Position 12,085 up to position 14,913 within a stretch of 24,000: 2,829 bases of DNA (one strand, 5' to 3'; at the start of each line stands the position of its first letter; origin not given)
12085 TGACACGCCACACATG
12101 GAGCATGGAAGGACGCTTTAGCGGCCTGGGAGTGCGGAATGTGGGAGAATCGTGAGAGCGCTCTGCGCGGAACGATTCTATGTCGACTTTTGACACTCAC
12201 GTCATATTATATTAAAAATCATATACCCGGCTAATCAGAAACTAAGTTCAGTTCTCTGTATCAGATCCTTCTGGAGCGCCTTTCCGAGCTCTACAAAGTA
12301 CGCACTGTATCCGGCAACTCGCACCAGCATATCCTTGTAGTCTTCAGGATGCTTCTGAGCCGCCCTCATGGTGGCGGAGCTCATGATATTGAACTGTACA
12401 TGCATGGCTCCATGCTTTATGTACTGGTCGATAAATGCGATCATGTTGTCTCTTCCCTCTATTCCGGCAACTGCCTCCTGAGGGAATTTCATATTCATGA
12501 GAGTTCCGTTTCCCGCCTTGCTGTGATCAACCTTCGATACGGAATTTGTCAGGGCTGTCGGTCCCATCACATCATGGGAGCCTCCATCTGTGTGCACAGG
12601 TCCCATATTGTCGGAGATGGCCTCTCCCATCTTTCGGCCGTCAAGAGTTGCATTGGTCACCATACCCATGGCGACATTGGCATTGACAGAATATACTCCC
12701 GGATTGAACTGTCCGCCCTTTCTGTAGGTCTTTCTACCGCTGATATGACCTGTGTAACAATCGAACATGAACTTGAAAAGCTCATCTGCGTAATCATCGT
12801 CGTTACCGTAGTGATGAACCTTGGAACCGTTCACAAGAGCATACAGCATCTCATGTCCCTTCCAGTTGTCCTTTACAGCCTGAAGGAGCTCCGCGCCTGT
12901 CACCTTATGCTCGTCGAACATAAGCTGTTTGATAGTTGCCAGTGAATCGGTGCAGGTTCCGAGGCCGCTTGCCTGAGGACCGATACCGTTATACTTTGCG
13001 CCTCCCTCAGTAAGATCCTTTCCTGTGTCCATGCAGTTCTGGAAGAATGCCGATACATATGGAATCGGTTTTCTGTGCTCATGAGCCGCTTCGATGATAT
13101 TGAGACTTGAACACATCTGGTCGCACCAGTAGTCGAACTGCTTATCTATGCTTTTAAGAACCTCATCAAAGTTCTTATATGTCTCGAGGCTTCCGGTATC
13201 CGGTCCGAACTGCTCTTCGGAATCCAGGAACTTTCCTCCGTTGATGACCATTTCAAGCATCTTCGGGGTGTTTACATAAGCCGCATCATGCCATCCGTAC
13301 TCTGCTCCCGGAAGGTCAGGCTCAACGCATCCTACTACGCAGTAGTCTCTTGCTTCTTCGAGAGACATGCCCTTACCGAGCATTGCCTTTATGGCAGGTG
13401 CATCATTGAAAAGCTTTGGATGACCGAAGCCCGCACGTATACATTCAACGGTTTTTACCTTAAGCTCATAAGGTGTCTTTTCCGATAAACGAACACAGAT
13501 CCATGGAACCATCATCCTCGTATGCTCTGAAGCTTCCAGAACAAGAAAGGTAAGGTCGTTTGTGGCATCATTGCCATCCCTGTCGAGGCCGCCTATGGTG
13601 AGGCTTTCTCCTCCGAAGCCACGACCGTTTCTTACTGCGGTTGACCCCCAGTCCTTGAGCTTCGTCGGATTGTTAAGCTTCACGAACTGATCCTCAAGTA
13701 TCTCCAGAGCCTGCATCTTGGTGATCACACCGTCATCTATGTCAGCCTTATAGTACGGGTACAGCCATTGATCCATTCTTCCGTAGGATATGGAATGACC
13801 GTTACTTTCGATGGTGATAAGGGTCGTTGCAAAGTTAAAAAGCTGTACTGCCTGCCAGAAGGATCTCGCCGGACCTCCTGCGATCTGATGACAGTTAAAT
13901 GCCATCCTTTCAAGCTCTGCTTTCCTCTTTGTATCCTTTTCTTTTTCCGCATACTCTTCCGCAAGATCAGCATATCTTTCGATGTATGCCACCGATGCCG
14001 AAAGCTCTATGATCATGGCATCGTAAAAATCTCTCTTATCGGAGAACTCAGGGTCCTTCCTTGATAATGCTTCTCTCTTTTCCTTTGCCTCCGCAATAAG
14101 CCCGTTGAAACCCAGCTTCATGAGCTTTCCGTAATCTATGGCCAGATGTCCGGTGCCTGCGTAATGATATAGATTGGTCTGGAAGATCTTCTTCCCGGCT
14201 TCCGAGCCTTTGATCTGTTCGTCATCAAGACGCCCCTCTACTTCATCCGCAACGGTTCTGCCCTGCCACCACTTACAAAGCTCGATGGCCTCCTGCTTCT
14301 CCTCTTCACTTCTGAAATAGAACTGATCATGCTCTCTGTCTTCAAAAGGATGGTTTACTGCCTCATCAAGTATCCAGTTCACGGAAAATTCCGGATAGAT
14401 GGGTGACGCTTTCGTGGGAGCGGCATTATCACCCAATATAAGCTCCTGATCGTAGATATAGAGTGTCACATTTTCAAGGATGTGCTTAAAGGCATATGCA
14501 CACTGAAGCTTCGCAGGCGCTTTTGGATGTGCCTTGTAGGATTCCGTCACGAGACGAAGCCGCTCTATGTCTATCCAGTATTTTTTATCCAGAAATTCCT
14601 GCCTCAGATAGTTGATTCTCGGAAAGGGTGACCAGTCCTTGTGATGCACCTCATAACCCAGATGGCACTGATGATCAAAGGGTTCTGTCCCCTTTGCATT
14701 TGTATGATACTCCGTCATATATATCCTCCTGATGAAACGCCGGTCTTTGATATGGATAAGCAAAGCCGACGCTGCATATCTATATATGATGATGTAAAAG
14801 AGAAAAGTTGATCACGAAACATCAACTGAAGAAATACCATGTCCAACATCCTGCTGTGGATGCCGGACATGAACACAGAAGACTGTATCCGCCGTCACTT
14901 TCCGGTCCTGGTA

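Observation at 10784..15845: Glycyl-radical-enzyme module (activase, GRE, Fe-ADH) placed head-to-tail with the sulfo-TAL operon: predicted single-organism route from SQ beyond DHPS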

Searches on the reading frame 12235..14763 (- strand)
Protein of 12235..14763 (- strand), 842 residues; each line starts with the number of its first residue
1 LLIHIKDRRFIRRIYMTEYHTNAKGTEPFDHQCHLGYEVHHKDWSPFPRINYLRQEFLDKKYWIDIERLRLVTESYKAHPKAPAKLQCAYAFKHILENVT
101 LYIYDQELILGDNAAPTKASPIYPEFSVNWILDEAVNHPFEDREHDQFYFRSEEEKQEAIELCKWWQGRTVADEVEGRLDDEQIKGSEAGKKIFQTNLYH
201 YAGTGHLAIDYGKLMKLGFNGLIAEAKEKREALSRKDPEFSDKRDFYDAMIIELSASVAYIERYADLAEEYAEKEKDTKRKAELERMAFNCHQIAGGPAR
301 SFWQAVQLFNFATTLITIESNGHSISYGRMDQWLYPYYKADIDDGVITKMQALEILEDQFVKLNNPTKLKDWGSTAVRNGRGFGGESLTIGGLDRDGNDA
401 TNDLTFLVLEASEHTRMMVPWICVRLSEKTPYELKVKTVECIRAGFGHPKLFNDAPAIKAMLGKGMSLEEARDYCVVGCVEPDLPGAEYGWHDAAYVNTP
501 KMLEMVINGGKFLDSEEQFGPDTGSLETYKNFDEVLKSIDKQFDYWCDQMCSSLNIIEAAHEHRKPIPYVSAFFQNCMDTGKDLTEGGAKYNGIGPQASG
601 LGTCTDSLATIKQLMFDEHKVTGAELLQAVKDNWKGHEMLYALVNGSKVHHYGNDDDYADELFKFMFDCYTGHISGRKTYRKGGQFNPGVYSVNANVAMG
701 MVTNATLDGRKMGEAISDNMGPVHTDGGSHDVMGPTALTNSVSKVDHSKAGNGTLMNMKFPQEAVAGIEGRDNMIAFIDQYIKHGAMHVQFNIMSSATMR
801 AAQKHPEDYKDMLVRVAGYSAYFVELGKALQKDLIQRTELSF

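Call 4: search_protein_families(library=pfam, proteins=[window:12235-14763:-])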
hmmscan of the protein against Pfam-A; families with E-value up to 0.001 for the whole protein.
window:12235-14763:- (842 aa): 2 families
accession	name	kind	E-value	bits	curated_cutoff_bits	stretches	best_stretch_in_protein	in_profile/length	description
PF02901.20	PFL-like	-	3.4e-207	690.5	24.3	1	48-700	3-647/647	Pyruvate formate lyase-like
PF01228.26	Gly_radical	-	4.7e-27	95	22.2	1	730-824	11-106/106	Glycine radical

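Call 8: search_solved_structures(query=window:12235-14718:-, max_evalue=1e-20)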
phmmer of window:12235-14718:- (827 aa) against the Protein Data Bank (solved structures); distinct sequences matched with E-value up to 1e-20: 33.
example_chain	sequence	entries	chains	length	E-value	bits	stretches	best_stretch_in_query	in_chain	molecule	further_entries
1r8w_A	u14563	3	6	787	7.2e-195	652.7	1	33-824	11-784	glycerol dehydratase | B12-independent glycerol dehydratase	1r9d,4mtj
5i2a_A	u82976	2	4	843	2.6e-165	555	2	34-619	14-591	Diol-dehydratase | Diol dehydratase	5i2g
9rco_A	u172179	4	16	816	2e-161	542.1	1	29-827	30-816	Glycyl radical protein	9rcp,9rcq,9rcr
8id0_A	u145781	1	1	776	2.2e-142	479.1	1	32-824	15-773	formate C-acetyltransferase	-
9ht9_A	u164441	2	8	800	2.2e-138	465.9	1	23-825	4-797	Choline trimethylamine-lyase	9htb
6vue_A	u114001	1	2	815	2.3e-137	462.5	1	30-825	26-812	Choline trimethylamine-lyase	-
5faw_A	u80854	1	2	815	2.3e-137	462.5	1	30-825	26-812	Choline trimethylamine-lyase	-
9r0v_A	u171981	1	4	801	3e-137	462.1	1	30-825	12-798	Choline trimethylamine-lyase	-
5fau_A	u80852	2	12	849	3.4e-137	462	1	30-825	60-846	Choline trimethylamine-lyase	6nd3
5fay_A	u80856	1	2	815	5e-137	461.4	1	30-825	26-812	Choline trimethylamine-lyase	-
5fav_A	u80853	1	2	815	5.9e-137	461.1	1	30-825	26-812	Choline trimethylamine-lyase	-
5kdp_A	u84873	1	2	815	1.5e-136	459.8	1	30-825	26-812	Choline trimethylamine-lyase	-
9f3w_A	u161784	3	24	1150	6.6e-136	457.7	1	32-825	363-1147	Choline trimethylamine-lyase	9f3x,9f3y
8yjo_A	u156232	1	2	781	1.2e-135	456.8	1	32-824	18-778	Probable dehydratase PflD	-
6vxc_A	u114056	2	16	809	3.7e-130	438.6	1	25-827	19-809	Trans-4-hydroxy-L-proline dehydratase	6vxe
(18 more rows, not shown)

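Call 9: search_protein_families(library=ncbifam, proteins=[window:12235-14718:-])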
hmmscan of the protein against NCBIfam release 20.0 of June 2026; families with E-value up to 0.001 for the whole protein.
window:12235-14718:- (827 aa): 12 families
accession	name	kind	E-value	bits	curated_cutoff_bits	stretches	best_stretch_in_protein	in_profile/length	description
NF048009.1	SfplDhtHpfGKleb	equivalog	0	1554.5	1000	1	8-827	1-824/824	(2S)-3-sulfopropanediol dehydratase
TIGR01774.1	PFL2-3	subfamily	1.8e-204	681.3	678.2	1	34-825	5-784/786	formate C-acetyltransferase/glycerol dehydratase family glycyl radical enzyme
NF043068.1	glycl_HYPD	equivalog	8.4e-171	569.8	1100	1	34-827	3-784/784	trans-4-hydroxy-L-proline dehydratase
NF007437.0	PRK09983.1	equivalog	4.1e-162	541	1109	1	34-824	4-762/765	formate C-acetyltransferase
TIGR04394.1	choline_CutC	equivalog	7.6e-161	537.3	1050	1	33-825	3-786/789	choline trimethylamine-lyase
NF048011.1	SfplDhtHpsGDes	equivalog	3.4e-156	521.8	1000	1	34-824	25-818/821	(2S)-3-sulfopropanediol dehydratase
NF033718.1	indole_decarb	equivalog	1.6e-121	407.1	1100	1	34-825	34-866/868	indoleacetate decarboxylase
NF033715.1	glycyl_HPDL_Lrg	equivalog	1e-97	328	1150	1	143-824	176-898/901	4-hydroxyphenylacetate decarboxylase large subunit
TIGR01255.1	pyr_form_ly_1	equivalog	3e-38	131.8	994.2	1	252-823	204-739/744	formate C-acetyltransferase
NF038360.1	rad_fix_GrcA3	exception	3e-16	59.2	158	1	757-823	7-73/78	autonomous glycyl radical cofactor GrcA3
NF008341.1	PRK11127.1-1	equivalog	9.7e-12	44.7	145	1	767-823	19-75/80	autonomous glycyl radical cofactor GrcA2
TIGR04365.1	spare_glycyl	equivalog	3.3e-08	33.9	170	1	755-823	53-121/126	autonomous glycyl radical cofactor GrcA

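Call 20: find_related_loci(query=window:12235-14718:-, collection=genome_contigs, flank=10000)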
Query window:12235-14718:- (827 aa) in genome_contigs; peptide patterns used: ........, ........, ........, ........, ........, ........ (x = any residue, [..] = any of these).
142 stretches matched a pattern; 138 encode a relative of the query (tblastn E <= 1e-3); the best 80 are kept; 80 distinct loci.
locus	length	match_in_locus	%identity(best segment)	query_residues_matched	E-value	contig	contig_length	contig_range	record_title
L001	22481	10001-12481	98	1-827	0e+0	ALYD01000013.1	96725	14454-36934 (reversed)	Lachnospiraceae bacterium JC7 contig00013, whole genome shotgun sequence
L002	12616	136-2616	91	1-827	0e+0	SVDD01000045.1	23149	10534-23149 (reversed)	MAG: Lachnospiraceae bacterium isolate SIG271 NODE_827_length_23149_cov_547.986737, whole genome shotgun sequence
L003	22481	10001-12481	91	1-827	0e+0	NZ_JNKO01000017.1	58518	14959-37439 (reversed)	Oribacterium sp. P6A1 T515DRAFT_scaffold00017.17_C, whole genome shotgun sequence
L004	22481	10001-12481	90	1-827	0e+0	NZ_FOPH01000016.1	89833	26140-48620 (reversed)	Oribacterium sp. WCC10, whole genome shotgun sequence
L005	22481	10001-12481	90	1-827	0e+0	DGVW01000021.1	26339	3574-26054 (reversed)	MAG TPA_asm: Oribacterium sp. UBA4274 UBA4274_contig_132405, whole genome shotgun sequence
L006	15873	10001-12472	76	1-827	0e+0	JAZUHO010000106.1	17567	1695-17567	MAG: Agathobacter sp. isolate T1900045273_TH20190043.MAGScoT_cleanbin_000010 SGB_5908_k141_1410410, whole genome shotgun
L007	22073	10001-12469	75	1-827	0e+0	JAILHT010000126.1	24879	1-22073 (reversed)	MAG: Lachnospiraceae bacterium isolate RUI131 k141_8110032_flag=0_multi=26.7623_len=24879, whole genome shotgun sequence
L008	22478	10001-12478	74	1-827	0e+0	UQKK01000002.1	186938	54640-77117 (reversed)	uncultured Ruminococcus sp. isolate UMGS362 genome assembly, contig: NODE_24_length_186938_cov_9.048373, whole genome sh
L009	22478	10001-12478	75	1-827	0e+0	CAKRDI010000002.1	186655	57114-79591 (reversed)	MAG: uncultured Mediterraneibacter sp. isolate REFINED_METABAT215_TOP10_CONTIGS_1500_ASSEMBLY_K77_MERGED__Hadza_PheChl_F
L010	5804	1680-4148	75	1-827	0e+0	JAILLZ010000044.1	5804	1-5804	MAG: Lachnospiraceae bacterium isolate RUI241 k141_13373804_flag=1_multi=10.0000_len=5804, whole genome shotgun sequence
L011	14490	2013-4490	74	1-827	0e+0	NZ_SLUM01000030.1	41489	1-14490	Allofournierella massiliensis strain DSM 100451 Ga0244722_130, whole genome shotgun sequence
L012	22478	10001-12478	74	1-827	0e+0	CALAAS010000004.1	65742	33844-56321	MAG TPA_asm: uncultured Clostridium sp. isolate ERR318703_bin.109_CONCOCT_v1.1_MAG genome assembly, contig: ERZ1764592.4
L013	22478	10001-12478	74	1-827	0e+0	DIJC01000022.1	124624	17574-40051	MAG TPA_asm: Enterobacteriaceae bacterium UBA5654 UBA5654_contig_204, whole genome shotgun sequence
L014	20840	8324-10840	73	1-827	0e+0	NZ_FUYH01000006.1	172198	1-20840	Caloramator quimbayensis strain USBA 833, whole genome shotgun sequence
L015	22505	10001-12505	73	5-827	0e+0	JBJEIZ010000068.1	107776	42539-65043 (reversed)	MAG: Brotaphodocola sp. isolate PUUB56_bin.019 NODE_73_length_107776_cov_20.241996, whole genome shotgun sequence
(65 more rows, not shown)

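Call 31: search_protein_families(library=pfam, proteins=[L001:13833-14756:-, L001:15560-17875:+, L001:18035-19039:+])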
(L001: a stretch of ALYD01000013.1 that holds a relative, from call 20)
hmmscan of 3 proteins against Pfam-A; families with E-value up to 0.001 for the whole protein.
L001:13833-14756:- (307 aa): 0 families

L001:15560-17875:+ (771 aa): 1 family
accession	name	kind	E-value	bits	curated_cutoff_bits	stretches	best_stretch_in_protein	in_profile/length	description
PF19127.6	Choline_bind_3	-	4.8e-07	30.1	27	0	706-725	18-38/47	Choline-binding repeat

L001:18035-19039:+ (334 aa): 1 family
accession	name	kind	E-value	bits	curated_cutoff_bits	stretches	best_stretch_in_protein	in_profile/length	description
PF18692.7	DUF5640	-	1.2e-17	64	28.5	1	250-322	2-76/85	Family of unknown function (DUF5640)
